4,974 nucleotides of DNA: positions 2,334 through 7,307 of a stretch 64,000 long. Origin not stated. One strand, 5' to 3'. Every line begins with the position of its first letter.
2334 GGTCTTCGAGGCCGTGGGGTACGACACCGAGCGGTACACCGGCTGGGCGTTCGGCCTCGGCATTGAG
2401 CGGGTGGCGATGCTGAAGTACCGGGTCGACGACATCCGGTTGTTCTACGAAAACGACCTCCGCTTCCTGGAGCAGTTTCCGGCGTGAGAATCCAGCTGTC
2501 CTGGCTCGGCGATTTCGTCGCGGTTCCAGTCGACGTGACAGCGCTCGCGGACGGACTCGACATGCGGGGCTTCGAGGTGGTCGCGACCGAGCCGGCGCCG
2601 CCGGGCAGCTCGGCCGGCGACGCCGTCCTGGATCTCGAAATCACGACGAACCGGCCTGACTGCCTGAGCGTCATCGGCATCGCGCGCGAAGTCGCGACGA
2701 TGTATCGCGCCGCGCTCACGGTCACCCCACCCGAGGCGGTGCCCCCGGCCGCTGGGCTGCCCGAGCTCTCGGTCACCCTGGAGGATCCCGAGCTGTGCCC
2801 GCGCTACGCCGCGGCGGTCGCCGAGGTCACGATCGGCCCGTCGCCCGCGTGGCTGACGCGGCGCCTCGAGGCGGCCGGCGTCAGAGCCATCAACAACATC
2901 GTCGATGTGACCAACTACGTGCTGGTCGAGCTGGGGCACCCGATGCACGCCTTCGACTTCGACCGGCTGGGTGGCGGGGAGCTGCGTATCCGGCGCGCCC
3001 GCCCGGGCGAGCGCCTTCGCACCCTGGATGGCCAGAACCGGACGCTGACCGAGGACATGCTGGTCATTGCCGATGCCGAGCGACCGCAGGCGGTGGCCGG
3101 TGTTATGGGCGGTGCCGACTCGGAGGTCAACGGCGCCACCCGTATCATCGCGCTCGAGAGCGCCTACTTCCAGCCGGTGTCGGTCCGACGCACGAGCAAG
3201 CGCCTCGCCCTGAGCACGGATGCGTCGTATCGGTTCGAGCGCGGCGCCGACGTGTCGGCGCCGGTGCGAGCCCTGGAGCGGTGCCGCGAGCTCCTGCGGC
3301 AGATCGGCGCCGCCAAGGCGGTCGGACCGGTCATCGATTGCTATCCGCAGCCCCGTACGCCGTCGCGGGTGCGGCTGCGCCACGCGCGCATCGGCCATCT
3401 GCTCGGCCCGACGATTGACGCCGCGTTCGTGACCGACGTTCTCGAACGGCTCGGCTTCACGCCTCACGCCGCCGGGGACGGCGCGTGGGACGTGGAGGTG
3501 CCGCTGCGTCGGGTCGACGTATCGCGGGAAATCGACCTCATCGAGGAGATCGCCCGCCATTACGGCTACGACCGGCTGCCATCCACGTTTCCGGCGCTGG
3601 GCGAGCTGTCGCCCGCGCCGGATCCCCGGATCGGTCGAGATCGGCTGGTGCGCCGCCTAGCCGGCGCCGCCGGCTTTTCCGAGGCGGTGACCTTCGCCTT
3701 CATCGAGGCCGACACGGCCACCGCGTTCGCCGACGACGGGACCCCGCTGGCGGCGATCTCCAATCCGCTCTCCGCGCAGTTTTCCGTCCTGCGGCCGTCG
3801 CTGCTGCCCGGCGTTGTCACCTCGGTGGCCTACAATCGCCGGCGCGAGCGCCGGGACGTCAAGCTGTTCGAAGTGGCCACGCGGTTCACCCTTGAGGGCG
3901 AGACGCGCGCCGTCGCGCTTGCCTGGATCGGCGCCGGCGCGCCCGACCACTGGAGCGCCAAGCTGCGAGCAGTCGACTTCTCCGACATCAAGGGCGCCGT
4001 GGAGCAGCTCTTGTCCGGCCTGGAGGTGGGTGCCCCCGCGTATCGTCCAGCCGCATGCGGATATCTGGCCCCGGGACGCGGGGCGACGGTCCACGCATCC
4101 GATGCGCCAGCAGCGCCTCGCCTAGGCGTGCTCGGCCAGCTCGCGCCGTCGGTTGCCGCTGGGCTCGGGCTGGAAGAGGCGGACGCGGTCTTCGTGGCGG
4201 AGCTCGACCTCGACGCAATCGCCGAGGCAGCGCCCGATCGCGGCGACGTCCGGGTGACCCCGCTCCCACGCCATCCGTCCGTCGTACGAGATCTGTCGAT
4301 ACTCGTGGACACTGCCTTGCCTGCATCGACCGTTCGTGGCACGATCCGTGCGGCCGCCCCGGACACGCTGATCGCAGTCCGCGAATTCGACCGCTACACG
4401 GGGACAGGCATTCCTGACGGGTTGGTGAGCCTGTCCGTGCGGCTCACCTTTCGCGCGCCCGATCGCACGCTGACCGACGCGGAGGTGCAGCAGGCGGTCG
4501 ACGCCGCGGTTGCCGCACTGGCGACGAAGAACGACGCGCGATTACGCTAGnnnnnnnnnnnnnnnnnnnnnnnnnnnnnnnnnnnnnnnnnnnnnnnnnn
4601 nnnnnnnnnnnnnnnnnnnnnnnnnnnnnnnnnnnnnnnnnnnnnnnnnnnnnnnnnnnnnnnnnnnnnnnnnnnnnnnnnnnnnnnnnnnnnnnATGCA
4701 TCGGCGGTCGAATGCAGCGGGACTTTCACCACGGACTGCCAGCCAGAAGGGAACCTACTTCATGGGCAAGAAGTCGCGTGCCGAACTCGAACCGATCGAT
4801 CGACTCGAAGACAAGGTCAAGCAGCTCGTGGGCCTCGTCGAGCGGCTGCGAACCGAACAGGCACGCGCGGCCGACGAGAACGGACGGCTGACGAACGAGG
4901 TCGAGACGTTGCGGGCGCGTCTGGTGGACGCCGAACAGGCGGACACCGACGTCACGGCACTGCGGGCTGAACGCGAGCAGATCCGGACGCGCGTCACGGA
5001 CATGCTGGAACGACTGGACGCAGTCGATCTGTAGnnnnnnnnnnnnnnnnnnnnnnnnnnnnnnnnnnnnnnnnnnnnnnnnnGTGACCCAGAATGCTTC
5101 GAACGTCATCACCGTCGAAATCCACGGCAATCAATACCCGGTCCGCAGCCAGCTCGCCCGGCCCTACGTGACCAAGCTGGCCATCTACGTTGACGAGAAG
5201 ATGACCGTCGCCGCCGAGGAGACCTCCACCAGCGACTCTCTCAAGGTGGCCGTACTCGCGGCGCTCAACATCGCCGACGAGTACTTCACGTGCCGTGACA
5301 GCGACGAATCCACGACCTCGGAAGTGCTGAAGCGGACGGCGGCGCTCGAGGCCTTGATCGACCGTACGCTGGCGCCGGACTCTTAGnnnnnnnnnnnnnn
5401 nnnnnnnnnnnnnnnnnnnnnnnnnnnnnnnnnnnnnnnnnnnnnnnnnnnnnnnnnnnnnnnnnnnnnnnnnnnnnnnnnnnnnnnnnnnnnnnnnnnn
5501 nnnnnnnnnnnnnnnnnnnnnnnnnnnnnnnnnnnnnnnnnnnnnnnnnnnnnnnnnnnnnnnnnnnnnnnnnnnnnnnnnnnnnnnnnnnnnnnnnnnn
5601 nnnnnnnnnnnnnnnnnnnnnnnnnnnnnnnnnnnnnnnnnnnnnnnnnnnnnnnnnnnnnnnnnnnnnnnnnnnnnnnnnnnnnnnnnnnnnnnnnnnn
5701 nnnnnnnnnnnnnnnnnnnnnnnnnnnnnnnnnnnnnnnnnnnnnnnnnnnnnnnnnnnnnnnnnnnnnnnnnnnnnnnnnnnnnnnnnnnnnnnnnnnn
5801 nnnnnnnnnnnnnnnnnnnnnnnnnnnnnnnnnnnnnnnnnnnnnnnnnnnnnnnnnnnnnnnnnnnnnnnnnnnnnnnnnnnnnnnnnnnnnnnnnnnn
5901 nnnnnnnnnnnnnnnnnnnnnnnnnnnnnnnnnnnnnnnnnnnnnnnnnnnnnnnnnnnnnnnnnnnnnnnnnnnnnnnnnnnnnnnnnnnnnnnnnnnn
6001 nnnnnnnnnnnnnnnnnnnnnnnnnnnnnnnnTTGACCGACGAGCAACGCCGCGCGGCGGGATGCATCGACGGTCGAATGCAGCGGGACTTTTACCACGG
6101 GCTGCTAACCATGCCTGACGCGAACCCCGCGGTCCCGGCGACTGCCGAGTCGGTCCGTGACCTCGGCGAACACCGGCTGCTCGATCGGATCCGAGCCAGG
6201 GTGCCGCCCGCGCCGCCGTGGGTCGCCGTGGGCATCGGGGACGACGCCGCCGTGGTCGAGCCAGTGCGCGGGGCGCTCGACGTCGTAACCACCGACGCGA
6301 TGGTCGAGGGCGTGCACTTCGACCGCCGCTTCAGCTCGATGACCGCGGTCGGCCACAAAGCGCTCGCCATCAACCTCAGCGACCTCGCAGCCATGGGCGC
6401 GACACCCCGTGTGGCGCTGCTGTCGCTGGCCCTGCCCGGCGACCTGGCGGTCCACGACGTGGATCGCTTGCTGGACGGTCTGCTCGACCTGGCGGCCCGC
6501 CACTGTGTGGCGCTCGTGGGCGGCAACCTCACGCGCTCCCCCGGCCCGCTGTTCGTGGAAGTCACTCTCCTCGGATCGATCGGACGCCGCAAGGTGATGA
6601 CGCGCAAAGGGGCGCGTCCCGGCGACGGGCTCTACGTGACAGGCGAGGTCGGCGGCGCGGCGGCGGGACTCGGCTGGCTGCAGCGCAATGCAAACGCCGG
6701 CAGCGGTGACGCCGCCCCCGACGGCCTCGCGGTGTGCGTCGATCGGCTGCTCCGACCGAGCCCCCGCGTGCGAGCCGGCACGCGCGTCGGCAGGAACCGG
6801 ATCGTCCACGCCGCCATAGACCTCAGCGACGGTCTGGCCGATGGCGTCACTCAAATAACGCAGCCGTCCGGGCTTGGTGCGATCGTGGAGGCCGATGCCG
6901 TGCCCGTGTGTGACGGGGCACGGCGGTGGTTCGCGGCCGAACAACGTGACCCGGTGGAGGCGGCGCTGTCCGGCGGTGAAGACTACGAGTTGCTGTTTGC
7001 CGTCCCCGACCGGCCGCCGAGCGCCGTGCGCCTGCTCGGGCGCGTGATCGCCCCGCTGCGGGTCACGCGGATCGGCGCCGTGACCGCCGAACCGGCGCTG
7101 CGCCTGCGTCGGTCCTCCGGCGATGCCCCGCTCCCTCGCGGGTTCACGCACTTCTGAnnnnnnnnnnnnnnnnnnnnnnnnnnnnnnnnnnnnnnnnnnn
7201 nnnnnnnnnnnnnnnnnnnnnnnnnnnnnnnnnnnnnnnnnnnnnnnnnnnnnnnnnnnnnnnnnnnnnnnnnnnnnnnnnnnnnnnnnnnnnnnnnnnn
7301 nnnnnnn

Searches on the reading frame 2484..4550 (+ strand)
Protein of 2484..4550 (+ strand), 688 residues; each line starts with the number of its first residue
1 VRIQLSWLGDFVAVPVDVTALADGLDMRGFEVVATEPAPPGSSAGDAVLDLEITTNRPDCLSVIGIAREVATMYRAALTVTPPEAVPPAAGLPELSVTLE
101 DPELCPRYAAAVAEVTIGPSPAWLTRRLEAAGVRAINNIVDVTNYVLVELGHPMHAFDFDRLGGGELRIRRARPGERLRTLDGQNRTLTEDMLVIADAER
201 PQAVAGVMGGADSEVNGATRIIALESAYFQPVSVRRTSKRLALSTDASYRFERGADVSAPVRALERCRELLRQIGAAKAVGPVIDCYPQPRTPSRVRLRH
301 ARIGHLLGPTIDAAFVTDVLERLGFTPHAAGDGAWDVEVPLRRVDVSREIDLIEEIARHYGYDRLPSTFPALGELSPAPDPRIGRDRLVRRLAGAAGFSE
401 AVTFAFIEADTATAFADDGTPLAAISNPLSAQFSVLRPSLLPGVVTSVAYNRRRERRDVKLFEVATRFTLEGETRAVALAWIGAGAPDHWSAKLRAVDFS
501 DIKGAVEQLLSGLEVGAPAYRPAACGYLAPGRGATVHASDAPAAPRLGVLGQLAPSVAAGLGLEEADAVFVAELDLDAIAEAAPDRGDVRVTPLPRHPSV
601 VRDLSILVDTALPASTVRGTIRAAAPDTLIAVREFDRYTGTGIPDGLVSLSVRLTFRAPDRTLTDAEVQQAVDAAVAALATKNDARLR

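Call 27: find_encoding_contigs(protein=window:2484-4550:+, flank=10000, max_places=3)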
Protein window:2484-4550:+ (688 aa): no gene with exactly this product is on record in the collection.

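Call 29: search_protein_families(library=pfam, proteins=[window:2484-4550:+], max_evalue=0.01)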
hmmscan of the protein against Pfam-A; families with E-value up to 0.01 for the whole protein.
window:2484-4550:+ (688 aa): 4 families
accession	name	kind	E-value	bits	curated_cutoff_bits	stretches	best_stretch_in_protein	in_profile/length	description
PF03483.22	B3_4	-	7e-64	215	29.3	1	105-274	2-172/174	B3/4 domain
PF17759.6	tRNA_synthFbeta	-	2.9e-45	154.8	22.4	1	365-576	1-214/214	Phenylalanyl tRNA synthetase beta chain CLM domain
PF03147.19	FDX-ACB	-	3.4e-23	82.3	31.1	1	595-688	1-94/94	Ferredoxin-fold anticodon binding domain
PF03484.21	B5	-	3.6e-20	72.4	28.6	1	296-362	1-67/67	tRNA synthetase B5 domain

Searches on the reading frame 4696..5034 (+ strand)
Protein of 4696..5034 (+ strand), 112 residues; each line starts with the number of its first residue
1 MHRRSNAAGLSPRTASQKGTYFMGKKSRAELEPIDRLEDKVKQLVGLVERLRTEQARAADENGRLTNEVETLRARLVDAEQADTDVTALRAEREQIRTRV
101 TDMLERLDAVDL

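Call 29: search_protein_families(library=pfam, proteins=[window:4696-5034:+], max_evalue=0.01)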
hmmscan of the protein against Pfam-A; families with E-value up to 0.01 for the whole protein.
window:4696-5034:+ (112 aa): 8 families
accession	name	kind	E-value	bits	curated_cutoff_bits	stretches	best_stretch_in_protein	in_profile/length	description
PF06005.17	ZapB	-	9.8e-09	36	31.5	1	31-108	3-70/71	Cell division protein ZapB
PF06156.18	YabA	-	9.5e-05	23.4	30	1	32-88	8-65/103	Initiation control protein YabA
PF14662.11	KASH_CCD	-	0.00056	20.4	43.3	1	34-106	10-82/191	Coiled-coil region of CCDC155 or KASH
PF06785.16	UPF0242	-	0.0026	18.3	33.5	1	29-98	80-147/194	Uncharacterised protein family (UPF0242) N-terminus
PF05377.16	FlaC_arch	-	0.0035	18.2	27.8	0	34-71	2-39/55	Flagella accessory protein C (FlaC)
PF12325.13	TMF_TATA_bd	-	0.0039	17.7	29.1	1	30-107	10-87/115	TATA element modulatory factor 1 TATA binding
PF19103.5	DUF5790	-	0.0045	18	26.8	0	17-76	71-125/126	Family of unknown function (DUF5790)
PF06428.16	Sec2p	-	0.0076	16.6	28.5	1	52-108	6-60/92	GDP/GTP exchange factor Sec2p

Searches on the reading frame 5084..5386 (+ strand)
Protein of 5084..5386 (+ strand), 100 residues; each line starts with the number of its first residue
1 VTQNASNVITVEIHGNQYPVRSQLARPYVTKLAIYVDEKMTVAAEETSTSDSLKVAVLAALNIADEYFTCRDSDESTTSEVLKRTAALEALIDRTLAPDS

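Call 29: search_protein_families(library=pfam, proteins=[window:5084-5386:+], max_evalue=0.01)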
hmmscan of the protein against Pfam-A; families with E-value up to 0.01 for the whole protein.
window:5084-5386:+ (100 aa): 1 family
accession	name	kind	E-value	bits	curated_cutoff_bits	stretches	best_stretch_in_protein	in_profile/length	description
PF05164.18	ZapA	-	2.3e-17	63.5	23.8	1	9-92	1-85/88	Cell division protein ZapA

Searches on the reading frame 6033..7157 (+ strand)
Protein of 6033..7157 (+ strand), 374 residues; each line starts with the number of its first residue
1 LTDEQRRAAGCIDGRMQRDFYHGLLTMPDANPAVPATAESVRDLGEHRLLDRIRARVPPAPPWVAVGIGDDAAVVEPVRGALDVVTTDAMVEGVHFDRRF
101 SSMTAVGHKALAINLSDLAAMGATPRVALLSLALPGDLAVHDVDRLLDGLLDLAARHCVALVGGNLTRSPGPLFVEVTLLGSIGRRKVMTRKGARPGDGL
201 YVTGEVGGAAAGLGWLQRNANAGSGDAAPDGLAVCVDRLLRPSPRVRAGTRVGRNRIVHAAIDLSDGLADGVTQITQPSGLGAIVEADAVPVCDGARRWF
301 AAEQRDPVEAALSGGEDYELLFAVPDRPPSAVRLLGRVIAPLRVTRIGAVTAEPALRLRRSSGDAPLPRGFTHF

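Call 29: search_protein_families(library=pfam, proteins=[window:6033-7157:+], max_evalue=0.01)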
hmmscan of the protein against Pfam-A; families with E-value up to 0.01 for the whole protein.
window:6033-7157:+ (374 aa): 2 families
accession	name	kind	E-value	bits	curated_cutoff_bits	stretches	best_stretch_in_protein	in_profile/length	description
PF00586.29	AIRS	-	5.9e-23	81.9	24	1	69-182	1-111/112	AIR synthase related protein, N-terminal domain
PF02769.27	AIRS_C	-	9.2e-10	39.3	23.1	1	195-358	1-153/156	AIR synthase related protein, C-terminal domain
